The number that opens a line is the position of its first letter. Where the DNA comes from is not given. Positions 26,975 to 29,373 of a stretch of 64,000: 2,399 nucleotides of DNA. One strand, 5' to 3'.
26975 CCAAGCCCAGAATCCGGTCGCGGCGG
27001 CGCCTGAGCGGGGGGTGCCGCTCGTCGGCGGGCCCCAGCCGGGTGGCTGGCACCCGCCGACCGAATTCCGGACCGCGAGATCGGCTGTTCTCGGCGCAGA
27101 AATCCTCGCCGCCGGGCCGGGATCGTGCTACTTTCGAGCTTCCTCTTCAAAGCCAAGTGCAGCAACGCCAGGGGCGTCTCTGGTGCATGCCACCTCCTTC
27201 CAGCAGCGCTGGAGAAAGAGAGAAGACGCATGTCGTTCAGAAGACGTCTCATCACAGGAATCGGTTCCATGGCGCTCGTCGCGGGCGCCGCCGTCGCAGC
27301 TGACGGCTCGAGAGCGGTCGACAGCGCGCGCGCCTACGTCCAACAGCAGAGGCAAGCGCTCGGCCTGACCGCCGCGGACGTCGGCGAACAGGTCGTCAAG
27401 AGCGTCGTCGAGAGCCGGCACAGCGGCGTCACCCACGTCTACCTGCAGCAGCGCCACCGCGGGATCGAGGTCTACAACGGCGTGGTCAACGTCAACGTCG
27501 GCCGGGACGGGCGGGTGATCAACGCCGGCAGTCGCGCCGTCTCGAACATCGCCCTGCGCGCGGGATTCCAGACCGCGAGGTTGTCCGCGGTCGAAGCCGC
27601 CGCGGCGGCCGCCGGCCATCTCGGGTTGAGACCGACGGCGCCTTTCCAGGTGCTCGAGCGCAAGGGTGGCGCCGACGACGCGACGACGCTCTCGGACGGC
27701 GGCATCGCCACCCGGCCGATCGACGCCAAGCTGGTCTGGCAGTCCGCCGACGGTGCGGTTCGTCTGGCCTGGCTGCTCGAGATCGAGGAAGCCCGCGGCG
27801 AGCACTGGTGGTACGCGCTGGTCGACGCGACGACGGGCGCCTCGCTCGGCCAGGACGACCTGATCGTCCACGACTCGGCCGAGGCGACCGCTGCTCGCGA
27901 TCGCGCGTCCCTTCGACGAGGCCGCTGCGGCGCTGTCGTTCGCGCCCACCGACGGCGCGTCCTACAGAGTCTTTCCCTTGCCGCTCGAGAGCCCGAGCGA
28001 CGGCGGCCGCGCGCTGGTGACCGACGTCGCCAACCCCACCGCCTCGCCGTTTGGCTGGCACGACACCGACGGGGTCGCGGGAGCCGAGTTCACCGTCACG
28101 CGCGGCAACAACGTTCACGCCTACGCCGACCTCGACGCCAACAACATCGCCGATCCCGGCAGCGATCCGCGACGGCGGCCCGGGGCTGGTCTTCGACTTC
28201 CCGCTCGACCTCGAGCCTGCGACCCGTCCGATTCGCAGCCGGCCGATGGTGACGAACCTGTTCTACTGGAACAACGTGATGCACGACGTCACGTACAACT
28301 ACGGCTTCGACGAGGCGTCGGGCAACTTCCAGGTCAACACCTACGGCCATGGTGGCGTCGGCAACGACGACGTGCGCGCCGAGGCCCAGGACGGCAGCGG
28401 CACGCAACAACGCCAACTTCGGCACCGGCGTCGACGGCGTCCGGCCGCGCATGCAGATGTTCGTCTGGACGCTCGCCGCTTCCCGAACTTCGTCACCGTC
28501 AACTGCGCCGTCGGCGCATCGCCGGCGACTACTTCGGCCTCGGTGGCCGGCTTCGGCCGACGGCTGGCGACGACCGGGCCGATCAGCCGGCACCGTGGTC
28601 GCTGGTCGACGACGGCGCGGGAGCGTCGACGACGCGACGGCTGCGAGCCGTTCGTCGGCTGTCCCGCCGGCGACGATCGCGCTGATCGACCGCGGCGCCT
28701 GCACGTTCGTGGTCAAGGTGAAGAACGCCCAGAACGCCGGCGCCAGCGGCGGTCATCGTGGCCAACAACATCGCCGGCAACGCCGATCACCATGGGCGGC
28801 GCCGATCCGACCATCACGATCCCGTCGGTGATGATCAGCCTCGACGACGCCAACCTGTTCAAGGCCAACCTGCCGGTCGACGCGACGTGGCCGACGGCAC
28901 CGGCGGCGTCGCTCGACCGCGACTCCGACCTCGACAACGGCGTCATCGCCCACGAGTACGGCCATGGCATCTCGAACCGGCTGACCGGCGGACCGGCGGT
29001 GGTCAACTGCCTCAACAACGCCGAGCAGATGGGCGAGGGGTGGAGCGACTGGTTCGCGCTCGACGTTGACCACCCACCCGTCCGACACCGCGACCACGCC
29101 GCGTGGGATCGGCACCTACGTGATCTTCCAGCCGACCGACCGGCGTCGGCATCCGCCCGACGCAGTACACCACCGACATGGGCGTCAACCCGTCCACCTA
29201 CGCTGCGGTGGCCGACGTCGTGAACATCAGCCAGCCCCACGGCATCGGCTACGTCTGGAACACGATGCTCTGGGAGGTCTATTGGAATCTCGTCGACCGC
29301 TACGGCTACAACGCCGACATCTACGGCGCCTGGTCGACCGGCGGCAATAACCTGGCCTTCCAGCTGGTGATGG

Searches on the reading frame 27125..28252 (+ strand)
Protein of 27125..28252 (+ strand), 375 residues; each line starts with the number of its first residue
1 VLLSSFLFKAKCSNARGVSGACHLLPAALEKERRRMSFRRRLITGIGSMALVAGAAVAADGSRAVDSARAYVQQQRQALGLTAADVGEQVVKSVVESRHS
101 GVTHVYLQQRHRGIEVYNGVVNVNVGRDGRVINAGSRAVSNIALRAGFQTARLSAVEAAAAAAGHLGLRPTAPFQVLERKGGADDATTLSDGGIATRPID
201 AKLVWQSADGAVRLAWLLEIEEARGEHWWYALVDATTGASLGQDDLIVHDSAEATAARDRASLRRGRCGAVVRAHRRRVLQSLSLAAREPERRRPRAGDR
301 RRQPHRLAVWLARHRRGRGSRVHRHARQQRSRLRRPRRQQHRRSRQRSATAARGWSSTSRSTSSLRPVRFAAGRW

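Call 26: search_protein_families(library=pfam, proteins=[window:27125-28252:+], max_evalue=0.001)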
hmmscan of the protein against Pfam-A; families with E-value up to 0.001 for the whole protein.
window:27125-28252:+ (375 aa): 1 family
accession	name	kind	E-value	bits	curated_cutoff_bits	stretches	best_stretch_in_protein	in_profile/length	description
PF07504.19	FTP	-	4.6e-13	49.2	21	1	90-136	4-49/51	Fungalysin/Thermolysin Propeptide Motif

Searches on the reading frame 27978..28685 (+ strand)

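Call 26: search_protein_families(library=pfam, proteins=[window:27978-28685:+], max_evalue=0.001)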
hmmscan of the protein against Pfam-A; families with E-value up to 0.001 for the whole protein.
window:27978-28685:+ (235 aa): 1 family
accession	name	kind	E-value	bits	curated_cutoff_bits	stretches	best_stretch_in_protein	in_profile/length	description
PF02128.21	Peptidase_M36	-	1.7e-10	41.1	23.3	1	2-66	8-70/368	Fungalysin metallopeptidase (M36)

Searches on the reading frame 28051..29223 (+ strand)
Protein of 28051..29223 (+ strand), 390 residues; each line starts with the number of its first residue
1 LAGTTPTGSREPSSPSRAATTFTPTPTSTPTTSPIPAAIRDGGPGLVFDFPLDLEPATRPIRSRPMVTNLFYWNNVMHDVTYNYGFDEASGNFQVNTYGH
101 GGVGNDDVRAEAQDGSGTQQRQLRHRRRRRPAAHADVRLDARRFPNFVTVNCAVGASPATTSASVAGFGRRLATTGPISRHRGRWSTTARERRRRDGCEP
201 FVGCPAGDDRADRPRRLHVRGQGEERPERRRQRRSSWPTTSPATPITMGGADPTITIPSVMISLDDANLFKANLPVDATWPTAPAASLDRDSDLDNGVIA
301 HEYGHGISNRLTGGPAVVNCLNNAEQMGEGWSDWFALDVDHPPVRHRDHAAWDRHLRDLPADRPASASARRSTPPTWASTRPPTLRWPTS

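Call 26: search_protein_families(library=pfam, proteins=[window:28051-29223:+], max_evalue=0.001)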
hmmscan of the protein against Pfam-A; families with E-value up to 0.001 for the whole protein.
window:28051-29223:+ (390 aa): 1 family
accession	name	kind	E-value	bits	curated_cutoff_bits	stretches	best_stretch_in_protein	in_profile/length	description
PF02128.21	Peptidase_M36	-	1.3e-48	166.6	23.3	1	40-343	68-229/368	Fungalysin metallopeptidase (M36)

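Call 41: search_protein_representatives(protein=window:28051-29223:+)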
Query: 390 residues. Proteins with E-value up to 0.001 (for the whole library): 5320; up to 1e-10: 3731; up to 1e-30: 1060. The best 150 are listed.
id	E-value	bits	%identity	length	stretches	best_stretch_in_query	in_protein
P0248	1.6e-212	722.1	100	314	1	77-390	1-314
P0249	3.5e-75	269.8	53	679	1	36-340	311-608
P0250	1.1e-72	261.6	51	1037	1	33-347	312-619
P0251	3.1e-72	260.1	53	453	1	32-337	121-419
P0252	2.4e-64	234.2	47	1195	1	36-375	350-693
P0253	6.1e-64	232.8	45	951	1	31-374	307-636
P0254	1.4e-62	228.3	47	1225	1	36-339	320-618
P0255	2.8e-59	217.5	44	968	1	36-337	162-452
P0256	2.8e-58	214.2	46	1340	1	39-338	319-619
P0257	1.6e-56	208.4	43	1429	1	41-342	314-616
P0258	2.0e-56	208.1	45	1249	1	36-338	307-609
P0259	4.0e-56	207.1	48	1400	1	41-339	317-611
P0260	1.8e-55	205.0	54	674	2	241-339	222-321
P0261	3.0e-55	204.2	66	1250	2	244-337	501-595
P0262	5.9e-55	203.3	44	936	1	32-338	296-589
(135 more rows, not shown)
